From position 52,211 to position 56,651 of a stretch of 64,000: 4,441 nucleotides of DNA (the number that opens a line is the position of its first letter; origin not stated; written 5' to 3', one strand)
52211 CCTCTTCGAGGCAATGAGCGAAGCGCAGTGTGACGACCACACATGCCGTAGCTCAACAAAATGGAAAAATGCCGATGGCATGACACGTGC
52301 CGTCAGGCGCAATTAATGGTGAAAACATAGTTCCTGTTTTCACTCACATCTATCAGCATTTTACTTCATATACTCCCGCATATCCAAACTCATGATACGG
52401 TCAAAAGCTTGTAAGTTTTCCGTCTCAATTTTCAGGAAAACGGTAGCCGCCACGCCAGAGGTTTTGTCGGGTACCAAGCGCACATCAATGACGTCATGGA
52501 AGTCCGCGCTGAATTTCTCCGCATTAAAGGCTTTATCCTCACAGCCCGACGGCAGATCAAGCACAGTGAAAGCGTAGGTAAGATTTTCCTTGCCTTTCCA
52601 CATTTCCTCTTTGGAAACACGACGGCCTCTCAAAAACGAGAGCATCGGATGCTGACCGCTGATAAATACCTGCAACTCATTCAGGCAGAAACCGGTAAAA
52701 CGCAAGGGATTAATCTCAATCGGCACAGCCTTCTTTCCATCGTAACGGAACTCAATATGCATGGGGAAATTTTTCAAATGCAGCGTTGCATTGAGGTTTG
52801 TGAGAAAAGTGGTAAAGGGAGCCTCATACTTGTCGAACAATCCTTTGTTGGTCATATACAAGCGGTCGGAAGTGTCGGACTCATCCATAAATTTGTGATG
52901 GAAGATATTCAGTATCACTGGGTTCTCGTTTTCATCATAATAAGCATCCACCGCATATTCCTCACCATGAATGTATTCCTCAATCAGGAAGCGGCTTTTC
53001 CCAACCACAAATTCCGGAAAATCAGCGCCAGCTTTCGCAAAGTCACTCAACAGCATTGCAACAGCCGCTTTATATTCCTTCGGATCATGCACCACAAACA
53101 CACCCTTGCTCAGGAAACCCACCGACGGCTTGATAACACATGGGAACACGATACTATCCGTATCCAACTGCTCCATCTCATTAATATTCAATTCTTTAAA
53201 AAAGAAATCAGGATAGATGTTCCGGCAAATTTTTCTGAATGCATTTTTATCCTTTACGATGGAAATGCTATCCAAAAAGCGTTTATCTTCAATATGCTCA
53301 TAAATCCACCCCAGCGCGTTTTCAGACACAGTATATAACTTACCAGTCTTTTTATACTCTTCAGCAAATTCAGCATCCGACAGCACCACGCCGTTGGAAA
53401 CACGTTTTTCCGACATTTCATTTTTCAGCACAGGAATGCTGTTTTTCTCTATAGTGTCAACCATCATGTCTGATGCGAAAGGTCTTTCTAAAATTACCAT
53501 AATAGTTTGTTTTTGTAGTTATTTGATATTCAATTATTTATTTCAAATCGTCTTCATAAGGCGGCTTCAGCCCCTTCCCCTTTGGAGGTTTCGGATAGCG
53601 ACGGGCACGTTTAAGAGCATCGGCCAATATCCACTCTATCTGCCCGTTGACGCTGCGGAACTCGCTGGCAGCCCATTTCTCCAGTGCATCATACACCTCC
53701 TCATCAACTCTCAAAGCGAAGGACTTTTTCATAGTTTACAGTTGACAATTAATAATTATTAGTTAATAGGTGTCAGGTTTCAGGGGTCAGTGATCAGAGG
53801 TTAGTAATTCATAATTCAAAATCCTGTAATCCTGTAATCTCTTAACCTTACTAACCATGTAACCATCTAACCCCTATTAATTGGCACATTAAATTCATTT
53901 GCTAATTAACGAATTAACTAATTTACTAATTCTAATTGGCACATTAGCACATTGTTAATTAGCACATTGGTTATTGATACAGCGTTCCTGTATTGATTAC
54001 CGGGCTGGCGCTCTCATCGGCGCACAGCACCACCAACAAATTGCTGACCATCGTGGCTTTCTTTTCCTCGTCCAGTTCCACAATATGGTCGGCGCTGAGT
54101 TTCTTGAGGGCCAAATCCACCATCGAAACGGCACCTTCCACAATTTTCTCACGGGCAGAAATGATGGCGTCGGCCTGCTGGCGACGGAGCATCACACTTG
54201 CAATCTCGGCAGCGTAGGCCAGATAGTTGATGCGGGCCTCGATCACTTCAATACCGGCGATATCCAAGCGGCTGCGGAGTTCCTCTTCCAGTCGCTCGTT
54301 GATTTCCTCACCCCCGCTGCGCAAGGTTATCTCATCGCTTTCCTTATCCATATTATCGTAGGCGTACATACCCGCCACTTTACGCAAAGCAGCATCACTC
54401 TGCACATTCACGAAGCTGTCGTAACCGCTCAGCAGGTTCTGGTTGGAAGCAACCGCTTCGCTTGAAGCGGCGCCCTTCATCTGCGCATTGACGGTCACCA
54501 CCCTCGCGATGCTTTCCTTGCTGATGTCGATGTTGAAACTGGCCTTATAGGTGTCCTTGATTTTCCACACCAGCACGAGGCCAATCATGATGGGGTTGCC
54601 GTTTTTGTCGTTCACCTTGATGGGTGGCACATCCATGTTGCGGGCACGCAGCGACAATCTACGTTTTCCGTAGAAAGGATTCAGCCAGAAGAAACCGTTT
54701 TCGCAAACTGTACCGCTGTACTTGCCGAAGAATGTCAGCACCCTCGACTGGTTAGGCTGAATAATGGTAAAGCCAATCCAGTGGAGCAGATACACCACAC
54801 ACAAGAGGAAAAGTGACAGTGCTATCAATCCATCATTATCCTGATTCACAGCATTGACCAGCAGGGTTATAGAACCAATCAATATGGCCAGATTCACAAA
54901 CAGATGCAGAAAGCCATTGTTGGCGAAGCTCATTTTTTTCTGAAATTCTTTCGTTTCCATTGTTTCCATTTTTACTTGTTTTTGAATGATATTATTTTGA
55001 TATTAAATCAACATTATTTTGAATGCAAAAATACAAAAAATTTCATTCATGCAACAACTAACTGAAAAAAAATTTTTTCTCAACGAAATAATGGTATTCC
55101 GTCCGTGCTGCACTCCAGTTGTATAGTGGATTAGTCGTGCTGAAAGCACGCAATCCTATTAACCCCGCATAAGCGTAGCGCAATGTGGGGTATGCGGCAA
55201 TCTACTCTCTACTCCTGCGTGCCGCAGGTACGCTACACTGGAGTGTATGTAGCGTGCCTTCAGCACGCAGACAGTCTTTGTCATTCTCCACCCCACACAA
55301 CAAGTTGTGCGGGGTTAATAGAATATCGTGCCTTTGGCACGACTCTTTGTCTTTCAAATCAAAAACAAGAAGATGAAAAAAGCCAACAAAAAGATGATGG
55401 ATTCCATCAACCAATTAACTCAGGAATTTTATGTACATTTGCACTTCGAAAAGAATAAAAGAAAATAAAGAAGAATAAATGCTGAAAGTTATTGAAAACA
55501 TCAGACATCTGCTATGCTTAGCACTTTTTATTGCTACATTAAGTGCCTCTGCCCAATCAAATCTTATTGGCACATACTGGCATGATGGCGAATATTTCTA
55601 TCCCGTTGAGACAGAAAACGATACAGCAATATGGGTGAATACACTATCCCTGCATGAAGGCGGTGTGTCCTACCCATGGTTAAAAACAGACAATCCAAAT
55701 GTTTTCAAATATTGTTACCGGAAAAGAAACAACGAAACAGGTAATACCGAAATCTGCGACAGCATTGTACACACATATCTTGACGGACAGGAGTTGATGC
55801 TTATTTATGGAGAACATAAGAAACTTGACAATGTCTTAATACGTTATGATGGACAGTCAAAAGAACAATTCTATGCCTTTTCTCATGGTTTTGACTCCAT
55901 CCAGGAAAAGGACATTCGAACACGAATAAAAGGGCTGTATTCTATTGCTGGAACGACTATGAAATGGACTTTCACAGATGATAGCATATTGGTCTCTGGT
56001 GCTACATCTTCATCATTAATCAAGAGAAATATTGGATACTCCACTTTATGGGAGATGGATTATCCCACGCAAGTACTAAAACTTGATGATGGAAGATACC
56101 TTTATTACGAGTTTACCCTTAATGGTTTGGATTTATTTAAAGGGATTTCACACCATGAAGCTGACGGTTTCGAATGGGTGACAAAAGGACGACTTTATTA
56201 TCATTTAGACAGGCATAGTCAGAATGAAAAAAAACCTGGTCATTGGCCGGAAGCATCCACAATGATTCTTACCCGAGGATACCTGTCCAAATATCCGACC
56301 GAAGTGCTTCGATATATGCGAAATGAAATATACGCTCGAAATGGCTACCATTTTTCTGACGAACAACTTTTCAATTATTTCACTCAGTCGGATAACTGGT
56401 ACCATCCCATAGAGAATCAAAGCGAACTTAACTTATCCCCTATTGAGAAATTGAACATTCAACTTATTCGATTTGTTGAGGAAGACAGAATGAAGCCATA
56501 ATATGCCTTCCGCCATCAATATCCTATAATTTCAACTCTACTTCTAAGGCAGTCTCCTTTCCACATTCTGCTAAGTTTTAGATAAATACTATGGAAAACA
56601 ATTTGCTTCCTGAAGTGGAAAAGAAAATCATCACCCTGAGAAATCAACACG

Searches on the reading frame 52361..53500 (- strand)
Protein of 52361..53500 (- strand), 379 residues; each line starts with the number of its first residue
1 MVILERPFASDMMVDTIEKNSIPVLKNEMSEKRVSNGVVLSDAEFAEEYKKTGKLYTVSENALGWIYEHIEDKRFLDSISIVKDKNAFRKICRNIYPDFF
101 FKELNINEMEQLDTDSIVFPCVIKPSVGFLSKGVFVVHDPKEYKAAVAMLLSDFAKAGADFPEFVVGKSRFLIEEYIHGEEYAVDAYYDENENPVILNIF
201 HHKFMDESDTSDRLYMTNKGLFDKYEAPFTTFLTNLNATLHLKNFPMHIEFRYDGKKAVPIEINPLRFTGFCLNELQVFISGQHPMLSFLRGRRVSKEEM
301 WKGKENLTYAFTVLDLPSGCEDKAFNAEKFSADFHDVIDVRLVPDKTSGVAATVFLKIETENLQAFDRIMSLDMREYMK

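Call 26: search_protein_families(library=pfam, proteins=[window:52361-53500:-], max_evalue=0.01)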
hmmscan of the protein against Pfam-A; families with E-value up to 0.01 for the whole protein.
window:52361-53500:- (379 aa): 3 families
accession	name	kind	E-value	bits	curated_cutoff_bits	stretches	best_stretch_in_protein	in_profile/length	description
PF13535.11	ATP-grasp_4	-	6.4e-54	182.3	27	1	118-274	2-159/160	ATP-grasp domain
PF01071.24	GARS_A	-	0.00017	21.9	27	1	115-210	34-122/194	Phosphoribosylglycinamide synthetase, ATP-grasp (A) domain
PF02786.22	CPSase_L_D2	-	0.0083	16.1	19.8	0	107-197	28-110/211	Carbamoyl-phosphate synthase L chain, ATP binding domain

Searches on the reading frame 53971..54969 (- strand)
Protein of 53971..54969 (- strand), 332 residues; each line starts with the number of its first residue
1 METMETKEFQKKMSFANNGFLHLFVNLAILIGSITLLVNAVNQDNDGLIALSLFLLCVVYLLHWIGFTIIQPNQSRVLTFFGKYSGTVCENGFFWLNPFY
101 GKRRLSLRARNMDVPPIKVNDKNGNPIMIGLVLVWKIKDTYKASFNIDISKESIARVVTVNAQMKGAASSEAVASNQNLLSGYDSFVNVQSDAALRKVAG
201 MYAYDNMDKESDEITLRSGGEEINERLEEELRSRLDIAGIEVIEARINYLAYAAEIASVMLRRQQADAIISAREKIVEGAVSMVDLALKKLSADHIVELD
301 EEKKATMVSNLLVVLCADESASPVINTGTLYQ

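Call 26: search_protein_families(library=pfam, proteins=[window:53971-54969:-], max_evalue=0.01)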
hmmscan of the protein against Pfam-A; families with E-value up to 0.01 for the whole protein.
window:53971-54969:- (332 aa): 2 families
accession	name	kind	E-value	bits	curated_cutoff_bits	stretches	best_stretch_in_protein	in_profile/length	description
PF01145.31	Band_7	-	6.8e-19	69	23.6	1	69-276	2-171/176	SPFH domain / Band 7 family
PF14093.11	DUF4271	-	0.0089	16.4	29.7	0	10-75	115-180/206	Domain of unknown function (DUF4271)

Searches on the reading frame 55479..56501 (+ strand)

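Call 26: search_protein_families(library=pfam, proteins=[window:55479-56501:+], max_evalue=0.01)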
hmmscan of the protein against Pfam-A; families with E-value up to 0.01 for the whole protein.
window:55479-56501:+ (340 aa): 1 family
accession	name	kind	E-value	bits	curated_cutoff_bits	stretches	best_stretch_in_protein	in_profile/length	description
PF13308.11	YARHG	-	2.6e-18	66.2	27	1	256-334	5-84/85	YARHG domain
